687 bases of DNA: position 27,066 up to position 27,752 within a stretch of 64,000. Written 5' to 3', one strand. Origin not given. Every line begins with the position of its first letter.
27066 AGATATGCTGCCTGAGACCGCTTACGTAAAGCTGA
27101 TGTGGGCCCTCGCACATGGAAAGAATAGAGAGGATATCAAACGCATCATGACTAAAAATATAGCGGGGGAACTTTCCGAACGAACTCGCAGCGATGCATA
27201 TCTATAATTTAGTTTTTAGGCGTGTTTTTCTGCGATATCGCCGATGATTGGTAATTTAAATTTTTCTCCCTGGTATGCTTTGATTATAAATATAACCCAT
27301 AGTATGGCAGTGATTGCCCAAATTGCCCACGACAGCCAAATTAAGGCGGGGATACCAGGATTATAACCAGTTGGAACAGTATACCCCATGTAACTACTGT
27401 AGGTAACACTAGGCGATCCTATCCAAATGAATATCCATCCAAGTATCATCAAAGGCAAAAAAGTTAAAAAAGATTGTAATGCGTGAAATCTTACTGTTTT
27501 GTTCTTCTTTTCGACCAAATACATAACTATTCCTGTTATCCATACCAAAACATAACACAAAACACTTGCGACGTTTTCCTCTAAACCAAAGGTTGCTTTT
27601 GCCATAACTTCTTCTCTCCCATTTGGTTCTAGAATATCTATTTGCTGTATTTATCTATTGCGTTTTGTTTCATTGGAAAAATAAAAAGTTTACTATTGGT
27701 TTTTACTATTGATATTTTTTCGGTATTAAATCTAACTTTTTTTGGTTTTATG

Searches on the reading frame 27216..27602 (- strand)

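Call 52: search_protein_families(library=pfam, proteins=[window:27216-27602:-], max_evalue=1)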
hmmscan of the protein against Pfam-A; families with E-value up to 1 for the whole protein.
window:27216-27602:- (128 aa): 6 families
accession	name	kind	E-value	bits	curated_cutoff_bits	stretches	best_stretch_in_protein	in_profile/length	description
PF09685.15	DUF4870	-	8.4e-07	29.4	25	1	13-120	15-103/107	Domain of unknown function (DUF4870)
PF02687.27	FtsX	-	0.00073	20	25.5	1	34-111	41-117/120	FtsX-like permease C-terminal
PF00003.28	7tm_3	-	0.044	13.9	33.5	1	12-59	202-249/251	7 transmembrane sweet-taste receptor of 3 GCPR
PF11698.14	V-ATPase_H_C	-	0.24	12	27.2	1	25-47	89-111/117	V-ATPase subunit H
PF06195.18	DUF996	-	0.24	12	31.3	1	20-111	1-93/138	Protein of unknown function (DUF996)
PF19388.4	DUF5963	-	0.55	10.9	23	0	11-43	7-39/83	Family of unknown function (DUF5963)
